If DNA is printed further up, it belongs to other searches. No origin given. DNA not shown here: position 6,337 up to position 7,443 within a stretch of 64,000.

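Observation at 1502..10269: Accessory glycoconjugate/lipid-headgroup cluster combining a split transketolase with CDP-alcohol phosphatidyltransferases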

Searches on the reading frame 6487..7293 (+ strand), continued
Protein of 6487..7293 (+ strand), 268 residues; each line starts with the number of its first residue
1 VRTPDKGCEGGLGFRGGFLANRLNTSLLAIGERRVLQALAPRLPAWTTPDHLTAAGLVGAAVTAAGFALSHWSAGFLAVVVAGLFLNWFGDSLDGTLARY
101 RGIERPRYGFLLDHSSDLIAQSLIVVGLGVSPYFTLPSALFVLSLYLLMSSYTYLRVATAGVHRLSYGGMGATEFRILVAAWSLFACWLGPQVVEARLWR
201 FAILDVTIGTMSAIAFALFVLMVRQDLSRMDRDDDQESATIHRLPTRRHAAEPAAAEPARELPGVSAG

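Call 47: search_protein_families(library=pfam, proteins=[L040:724-2934:+, L040:3160-4410:-, L040:6325-8649:+, L040:11283-12038:-, L069:5174-6133:+, L069:8365-9759:-, L069:12085-12873:-, L069:12948-13775:+, L069:2885-3814:-, L069:7343-8566:+], max_evalue=0.001)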
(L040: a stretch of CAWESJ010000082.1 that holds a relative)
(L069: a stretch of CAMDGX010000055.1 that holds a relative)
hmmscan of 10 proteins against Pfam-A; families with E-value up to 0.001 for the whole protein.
L040:724-2934:+ (736 aa): 4 families
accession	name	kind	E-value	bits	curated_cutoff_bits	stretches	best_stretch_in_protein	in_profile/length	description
PF01274.28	MS_TIM-barrel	-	1e-65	221.6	26.4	1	349-584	2-235/248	Malate synthase, TIM barrel domain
PF20658.2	MSG_insertion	-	1.3e-23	83.4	24.8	1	172-246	1-75/76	Malate synthase G, alpha-beta insertion domain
PF20659.2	MS_C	-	5.6e-22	78.8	23.1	1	604-672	2-65/118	Malate synthase, C-terminal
PF20656.2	MS_N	-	9.9e-11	41.4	23.5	1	30-85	3-58/64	Malate synthase, N-terminal domain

L040:3160-4410:- (416 aa): 6 families
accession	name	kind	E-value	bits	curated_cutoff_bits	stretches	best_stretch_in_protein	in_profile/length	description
PF00190.28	Cupin_1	-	1.8e-48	164.4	22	2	264-402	3-149/151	Cupin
PF07883.17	Cupin_2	-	2.4e-25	88.5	27.2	2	296-370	2-70/70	Cupin domain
PF02311.25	AraC_binding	-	1.5e-06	28.4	21.1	1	124-175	16-62/135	AraC-like ligand binding domain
PF01050.24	MannoseP_isomer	-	1.7e-05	25.4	23.6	0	298-372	34-103/116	Mannose-6-phosphate isomerase C-terminal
PF05899.18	Cupin_3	-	1.9e-05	24.7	23.5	0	138-170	32-60/74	EutQ-like cupin domain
PF12852.13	Cupin_6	-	0.00075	19.7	26.7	0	136-175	39-75/183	Cupin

L040:6325-8649:+ (774 aa): 12 families
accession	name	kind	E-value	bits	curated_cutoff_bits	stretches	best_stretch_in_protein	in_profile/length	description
PF00534.26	Glycos_transf_1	-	3.3e-19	69.5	26.4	1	393-546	15-166/172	Glycosyl transferases group 1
PF13692.12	Glyco_trans_1_4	-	3.6e-14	53.7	27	1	396-538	4-142/142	Glycosyl transferases group 1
PF13181.12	TPR_8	-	2.1e-13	49.7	25.7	2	60-92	1-33/34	Tetratricopeptide repeat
PF00515.34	TPR_1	-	3.3e-13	49.3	27.8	1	94-125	1-32/34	Tetratricopeptide repeat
PF07719.23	TPR_2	-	1.4e-12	47.1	27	0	95-125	2-32/34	Tetratricopeptide repeat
PF13424.12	TPR_12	-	5.9e-07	30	30.1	1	60-124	3-75/77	Tetratricopeptide repeat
PF13414.12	TPR_11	-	3.3e-06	27.1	26.8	0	67-105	1-39/42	TPR repeat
PF14559.12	TPR_19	-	9e-06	26.4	25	0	38-92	3-57/68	Tetratricopeptide repeat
PF13431.12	TPR_17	-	1.6e-05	25.2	24.4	0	48-80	1-33/34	Tetratricopeptide repeat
PF13374.12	TPR_10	-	1.8e-05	25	27.5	0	93-123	1-31/42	Tetratricopeptide repeat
PF13428.12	TPR_14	-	0.0001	23.1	23.5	0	96-136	3-43/44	Tetratricopeptide repeat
PF20706.3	GT4-conflict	-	0.00028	20.4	26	1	403-499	209-306/385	Family 4 Glycosyltransferase in conflict systems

L040:11283-12038:- (251 aa): 0 families

L069:5174-6133:+ (319 aa): 3 families
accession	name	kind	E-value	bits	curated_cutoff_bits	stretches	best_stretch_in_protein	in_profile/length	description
PF05050.19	Methyltransf_21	-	3.6e-20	73.2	22.7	1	121-269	1-157/173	Methyltransferase FkbM domain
PF02475.24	TRM5-TYW2_MTfase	-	2.1e-05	25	28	1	110-173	31-93/164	TRM5/TYW2 methyltransferase domain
PF05575.17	V_cholerae_RfbT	-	0.00019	21.3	27.9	1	114-253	78-218/286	Vibrio cholerae RfbT protein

L069:8365-9759:- (464 aa): 1 family
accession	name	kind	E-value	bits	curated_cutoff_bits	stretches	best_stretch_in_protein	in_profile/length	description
PF00067.27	p450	-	1.6e-70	238.6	22.8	1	53-436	35-438/462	Cytochrome P450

L069:12085-12873:- (262 aa): 3 families
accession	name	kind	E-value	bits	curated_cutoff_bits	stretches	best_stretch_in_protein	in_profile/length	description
PF00106.31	adh_short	-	2.1e-33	115.9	26.6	1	18-198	3-189/195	short chain dehydrogenase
PF13561.12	adh_short_C2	-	9.7e-20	71.6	27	1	22-207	1-192/236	Enoyl-(Acyl carrier protein) reductase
PF08659.16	KR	-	9.6e-06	26.1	22.6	1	20-163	5-154/180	KR domain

L069:12948-13775:+ (275 aa): 1 family
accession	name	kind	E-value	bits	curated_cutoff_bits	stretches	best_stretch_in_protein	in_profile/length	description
PF00551.24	Formyl_trans_N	-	3.9e-15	56.5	26.1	1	111-216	69-174/181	Formyl transferase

L069:2885-3814:- (309 aa): 0 families

L069:7343-8566:+ (407 aa): 0 families

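Call 48: search_protein_families(library=pfam, proteins=[L017:5307-6071:+, L017:6061-7191:+, L017:11369-13273:+, L078:5936-7321:+, L078:7361-8497:+, L078:8482-9747:-, L078:4882-5781:-, L068:60-983:+, L026:2847-3608:+, L026:3628-4758:+], max_evalue=0.001)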
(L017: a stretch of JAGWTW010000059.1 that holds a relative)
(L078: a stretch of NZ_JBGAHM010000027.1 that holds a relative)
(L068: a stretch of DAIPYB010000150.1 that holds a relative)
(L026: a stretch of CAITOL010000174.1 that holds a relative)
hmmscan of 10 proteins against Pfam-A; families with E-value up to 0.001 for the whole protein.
L017:5307-6071:+ (254 aa): 0 families

L017:6061-7191:+ (376 aa): 1 family
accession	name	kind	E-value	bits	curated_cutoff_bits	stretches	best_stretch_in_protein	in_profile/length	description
PF08885.17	GSCFA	-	1.3e-50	172.8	25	1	51-319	2-237/237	GSCFA family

L017:11369-13273:+ (634 aa): 4 families
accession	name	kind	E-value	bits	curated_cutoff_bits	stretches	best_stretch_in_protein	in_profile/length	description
PF01380.27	SIS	-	3e-50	169.8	25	2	319-442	7-131/131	SIS domain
PF13522.11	GATase_6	-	3.1e-21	76.2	27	1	91-218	10-130/130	Glutamine amidotransferase domain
PF13537.11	GATase_7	-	7.3e-16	58.7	25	1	108-222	10-121/123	Glutamine amidotransferase domain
PF13230.11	GATase_4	-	0.0008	18.9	23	0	86-178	65-158/272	Glutamine amidotransferases class-II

L078:5936-7321:+ (461 aa): 3 families
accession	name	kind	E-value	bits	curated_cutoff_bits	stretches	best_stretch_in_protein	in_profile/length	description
PF00155.27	Aminotran_1_2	-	8.4e-50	170.4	19.7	1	95-432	3-355/361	Aminotransferase class I and II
PF01053.26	Cys_Met_Meta_PP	-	7.8e-05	21.8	27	1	138-264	52-177/381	Cys/Met metabolism PLP-dependent enzyme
PF01212.27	Beta_elim_lyase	-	0.00028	20.7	27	1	133-313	27-218/288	Beta-eliminating lyase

L078:7361-8497:+ (378 aa): 0 families

L078:8482-9747:- (421 aa): 3 families
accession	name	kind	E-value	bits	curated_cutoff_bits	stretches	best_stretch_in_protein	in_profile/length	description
PF13641.12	Glyco_tranf_2_3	-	8.5e-14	52.6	27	1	54-274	1-222/230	Glycosyltransferase like family 2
PF13506.12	Glyco_transf_21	-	2.3e-08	34.1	21.7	1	109-271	2-164/174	Glycosyl transferase family 21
PF00535.33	Glycos_transf_2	-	8e-05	23.1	23.3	1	58-175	2-113/168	Glycosyl transferase family 2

L078:4882-5781:- (299 aa): 4 families
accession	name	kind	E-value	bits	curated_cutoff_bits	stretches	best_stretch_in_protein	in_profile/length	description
PF13489.12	Methyltransf_23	-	2.7e-17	63.4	27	1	100-225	18-162/164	Methyltransferase domain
PF08241.18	Methyltransf_11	-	7.2e-07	30.2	21.2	1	143-180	57-94/95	Methyltransferase domain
PF08242.18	Methyltransf_12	-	1.1e-06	29.7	30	1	122-179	40-98/98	Methyltransferase domain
PF13847.12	Methyltransf_31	-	0.00015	21.9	27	0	143-194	71-119/145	Methyltransferase domain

L068:60-983:+ (307 aa): 3 families
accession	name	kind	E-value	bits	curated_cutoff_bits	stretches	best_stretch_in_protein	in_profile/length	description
PF00106.31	adh_short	-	3.2e-43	147.9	26.6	1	53-242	2-189/195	short chain dehydrogenase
PF13561.12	adh_short_C2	-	1.8e-23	83.8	27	1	58-257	1-198/236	Enoyl-(Acyl carrier protein) reductase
PF08659.16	KR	-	3.4e-06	27.5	22.6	1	55-218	4-165/180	KR domain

L026:2847-3608:+ (253 aa): 3 families
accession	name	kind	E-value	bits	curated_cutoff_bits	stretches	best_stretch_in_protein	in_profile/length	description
PF00106.31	adh_short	-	5.7e-36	124.3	26.6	1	3-191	3-190/195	short chain dehydrogenase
PF13561.12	adh_short_C2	-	9.4e-24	84.7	27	1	7-194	1-187/236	Enoyl-(Acyl carrier protein) reductase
PF08659.16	KR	-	4e-06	27.3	22.6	1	4-155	4-154/180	KR domain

L026:3628-4758:+ (376 aa): 3 families
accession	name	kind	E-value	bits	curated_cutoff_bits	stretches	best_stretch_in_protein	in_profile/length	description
PF00107.32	ADH_zinc_N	-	7.5e-27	94.3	31.8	1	204-335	1-127/129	Zinc-binding dehydrogenase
PF08240.17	ADH_N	-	3.7e-25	88.6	23.5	1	34-163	1-103/104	Alcohol dehydrogenase GroES-like domain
PF16912.11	Glu_dehyd_C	-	3.3e-05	23.9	34.9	1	195-317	32-158/211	Glucose dehydrogenase C-terminus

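Call 52: find_encoding_contigs(protein=P0002, flank=10000, max_places=3)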
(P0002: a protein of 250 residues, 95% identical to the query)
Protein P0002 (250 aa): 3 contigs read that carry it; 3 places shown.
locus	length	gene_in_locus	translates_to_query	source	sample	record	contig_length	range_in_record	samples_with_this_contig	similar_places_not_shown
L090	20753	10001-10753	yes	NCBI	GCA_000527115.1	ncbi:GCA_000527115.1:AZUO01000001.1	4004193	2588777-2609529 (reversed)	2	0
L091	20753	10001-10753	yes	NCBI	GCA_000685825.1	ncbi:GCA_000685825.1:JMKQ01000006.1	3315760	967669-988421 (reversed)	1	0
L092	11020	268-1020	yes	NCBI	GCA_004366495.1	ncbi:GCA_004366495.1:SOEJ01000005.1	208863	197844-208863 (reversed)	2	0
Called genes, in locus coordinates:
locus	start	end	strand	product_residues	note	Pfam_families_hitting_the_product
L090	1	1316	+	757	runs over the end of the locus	PF01435:Peptidase_M48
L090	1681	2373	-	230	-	PF00106:adh_short, PF23441:SDR (faint), PF13460:NAD_binding_10 (weak), PF13561:adh_short_C2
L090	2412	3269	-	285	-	PF27522:YDMC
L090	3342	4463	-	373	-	PF00990:GGDEF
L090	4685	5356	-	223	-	-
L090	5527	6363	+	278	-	PF13292:DXP_synthase_N, PF00456:Transketolase_N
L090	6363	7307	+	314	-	PF02779:Transket_pyr, PF02780:Transketolase_C, PF22613:Transketolase_C_1 (weak)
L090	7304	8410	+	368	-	PF01073:3Beta_HSD, PF01370:Epimerase, PF16363:GDP_Man_Dehyd, PF07993:NAD_binding_4 (weak)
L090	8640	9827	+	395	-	PF02563:Poly_export, PF10531:SLBB (weak), PF22461:SLBB_2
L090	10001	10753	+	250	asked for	-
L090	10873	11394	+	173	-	PF00210:Ferritin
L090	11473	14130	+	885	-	PF17900:Peptidase_M1_N, PF01433:Peptidase_M1, PF11940:DUF3458, PF17432:DUF3458_C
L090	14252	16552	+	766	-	PF00989:PAS (faint), PF08447:PAS_3, PF12860:PAS_7, PF00512:HisKA, PF02518:HATPase_c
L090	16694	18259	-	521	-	PF04055:Radical_SAM, PF13282:DUF4070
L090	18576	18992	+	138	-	PF19588:SxtJ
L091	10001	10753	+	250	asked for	-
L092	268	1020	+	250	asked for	-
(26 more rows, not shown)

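Call 61: search_protein_families(library=pfam, proteins=[L045:5346-6305:-, L045:6345-7598:+, L045:8142-9185:+, L045:9175-9903:-, L045:9980-10690:+, L045:10736-11377:-, L045:11347-12240:-, L045:12372-14876:+, L045:3038-4354:+, L045:1878-3059:-], max_evalue=0.0001)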
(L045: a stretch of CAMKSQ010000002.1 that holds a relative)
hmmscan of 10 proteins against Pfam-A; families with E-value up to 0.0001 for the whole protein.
L045:5346-6305:- (319 aa): 4 families
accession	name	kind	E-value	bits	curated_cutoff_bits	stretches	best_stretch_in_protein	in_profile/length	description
PF01370.27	Epimerase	-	8.5e-23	81.4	20.9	1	4-243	1-240/240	NAD dependent epimerase/dehydratase family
PF16363.11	GDP_Man_Dehyd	-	1.6e-19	71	27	1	5-304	1-328/332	GDP-mannose 4,6 dehydratase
PF04321.23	RmlD_sub_bind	-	1.6e-11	44.2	27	1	3-152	2-134/287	RmlD substrate binding domain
PF02719.21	Polysacc_synt_2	-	5e-08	32.9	20.2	1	4-153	1-148/293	Polysaccharide biosynthesis protein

L045:6345-7598:+ (417 aa): 2 families
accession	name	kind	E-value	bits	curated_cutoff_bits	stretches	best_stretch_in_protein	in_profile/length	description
PF00155.27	Aminotran_1_2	-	6.5e-67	226.7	19.7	1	64-405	2-360/361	Aminotransferase class I and II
PF01212.27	Beta_elim_lyase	-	8.5e-05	22.4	27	0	113-292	37-215/288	Beta-eliminating lyase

L045:8142-9185:+ (347 aa): 1 family
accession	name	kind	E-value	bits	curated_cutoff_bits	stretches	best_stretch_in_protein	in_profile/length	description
PF13444.12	Acetyltransf_5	-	1.8e-11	45.1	22.4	1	69-170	1-96/102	Acetyltransferase (GNAT) domain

L045:9175-9903:- (242 aa): 1 family
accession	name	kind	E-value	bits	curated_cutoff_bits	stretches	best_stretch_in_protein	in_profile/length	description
PF18979.5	DUF5715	-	2.4e-64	216.6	26.8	1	67-241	1-171/171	Family of unknown function (DUF5715)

L045:9980-10690:+ (236 aa): 1 family
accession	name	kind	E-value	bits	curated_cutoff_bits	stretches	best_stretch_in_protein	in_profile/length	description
PF01066.26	CDP-OH_P_transf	-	5.4e-07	30.6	22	1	35-183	2-138/152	CDP-alcohol phosphatidyltransferase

L045:10736-11377:- (213 aa): 0 families

L045:11347-12240:- (297 aa): 0 families

L045:12372-14876:+ (834 aa): 3 families
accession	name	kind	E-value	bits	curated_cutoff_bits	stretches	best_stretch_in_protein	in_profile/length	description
PF18939.6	DUF5686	-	3.1e-52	178.4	39.2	1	138-760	18-653/669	Family of unknown function (DUF5686)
PF13715.12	CarbopepD_reg_2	-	5.1e-16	58.9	32.2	1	25-109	1-87/88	CarboxypepD_reg-like domain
PF13620.12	CarboxypepD_reg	-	2.4e-09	37.8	32.3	1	25-98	2-81/82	Carboxypeptidase regulatory-like domain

L045:3038-4354:+ (438 aa): 1 family
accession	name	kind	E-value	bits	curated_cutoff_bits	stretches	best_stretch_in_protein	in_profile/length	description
PF04087.19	DUF389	-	6.1e-44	149.8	23.9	1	97-234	1-137/137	Domain of unknown function (DUF389)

L045:1878-3059:- (393 aa): 2 families
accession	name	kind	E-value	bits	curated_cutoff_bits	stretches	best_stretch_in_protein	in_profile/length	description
PF19583.5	ODP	-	6.1e-19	69.1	27.2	1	35-225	3-194/194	ODP family beta lactamase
PF00753.33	Lactamase_B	-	6.3e-07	30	22.7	1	35-168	6-152/196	Metallo-beta-lactamase superfamily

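Call 66: find_homologous_proteins(query=L078:5936-7321:+, max_evalue=1e-20)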
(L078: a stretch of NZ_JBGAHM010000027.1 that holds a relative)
Query L078:5936-7321:+ (461 aa): 7915 proteins with E <= 1e-20 among 8000 candidates; the best 120 are listed.
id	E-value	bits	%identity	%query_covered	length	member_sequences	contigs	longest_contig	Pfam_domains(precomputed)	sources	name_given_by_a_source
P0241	0.0e+0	1013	100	100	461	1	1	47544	PF00155.28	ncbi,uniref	ncbi:aminotransferase class I/II-fold pyridoxal phosphate-dependent enzyme [Methylocella sp.]|uniref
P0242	6.8e-215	732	73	100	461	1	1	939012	PF00155.28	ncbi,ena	-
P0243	1.5e-210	718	72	100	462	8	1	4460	PF00155.28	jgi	jgi:8-amino-7-oxononanoate synthase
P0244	3.1e-207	707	71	100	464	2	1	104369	PF00155.28,PF01053.27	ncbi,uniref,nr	ncbi:aminotransferase class I/II-fold pyridoxal phosphate-dependent enzyme [Methylocella silvestris]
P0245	4.4e-207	706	71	100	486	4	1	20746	PF00155.28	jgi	jgi:8-amino-7-oxononanoate synthase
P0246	4.5e-207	706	70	100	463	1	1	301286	PF00155.28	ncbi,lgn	-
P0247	5.6e-206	703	71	100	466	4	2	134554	PF00155.28,PF01053.27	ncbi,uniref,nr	ncbi:8-amino-7-oxononanoate synthase [Methylocella tundrae]|uniref:8-amino-7-oxononanoate synthase n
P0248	2.0e-202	691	68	100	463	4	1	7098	PF00155.28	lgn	-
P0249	9.8e-202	689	70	100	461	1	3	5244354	PF00155.28,PF01053.27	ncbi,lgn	ncbi:MAG: aminotransferase class I/II-fold pyridoxal phosphate-dependent enzyme [Methylocella sp.]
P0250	7.2e-200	683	68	100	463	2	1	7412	PF00155.28,PF01053.27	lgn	-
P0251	4.5e-198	677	69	100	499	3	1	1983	PF00155.28,PF01053.27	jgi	jgi:8-amino-7-oxononanoate synthase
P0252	1.2e-197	675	67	100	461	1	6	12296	PF00155.28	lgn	-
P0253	1.5e-197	675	68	96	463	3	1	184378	PF00155.28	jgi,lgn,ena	-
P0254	3.7e-197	674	68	100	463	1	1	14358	PF00155.28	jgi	jgi:8-amino-7-oxononanoate synthase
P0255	1.0e-196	672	68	100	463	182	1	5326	PF00155.28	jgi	jgi:8-amino-7-oxononanoate synthase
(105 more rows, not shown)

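Call 71: predict_structure(alignment_id=A1)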
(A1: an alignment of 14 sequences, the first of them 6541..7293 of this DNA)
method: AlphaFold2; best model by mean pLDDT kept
length: 250 residues; sequences in the alignment: 14
mean_pLDDT: 71.7   pTM: 0.67
mean pLDDT of the five models: 71.7, 71.2, 71.2, 70.7, 70.0
residues with pLDDT >= 90: 38; 70-90: 127; 50-70: 36; < 50: 49
segments of 3 or more residues with pLDDT < 50: 1-6, 145-152, 219-250
pLDDT, mean of each block of 10 residues (from residue 1): 53 83 90 92 94 88 94 86 74 77 89 80 81 71 52 72 82 57 65 76 76 62 37 30 33
secondary structure, 60 per line:
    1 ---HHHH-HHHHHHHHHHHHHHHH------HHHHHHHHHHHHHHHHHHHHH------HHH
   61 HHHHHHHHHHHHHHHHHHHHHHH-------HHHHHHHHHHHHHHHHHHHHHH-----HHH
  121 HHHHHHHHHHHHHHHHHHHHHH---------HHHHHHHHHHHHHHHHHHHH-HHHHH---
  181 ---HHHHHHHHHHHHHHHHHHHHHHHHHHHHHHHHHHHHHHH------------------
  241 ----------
elements in order: H4-7 H9-24 H31-51 H58-83 H91-112 H118-142 H152-171 H173-177 H184-222
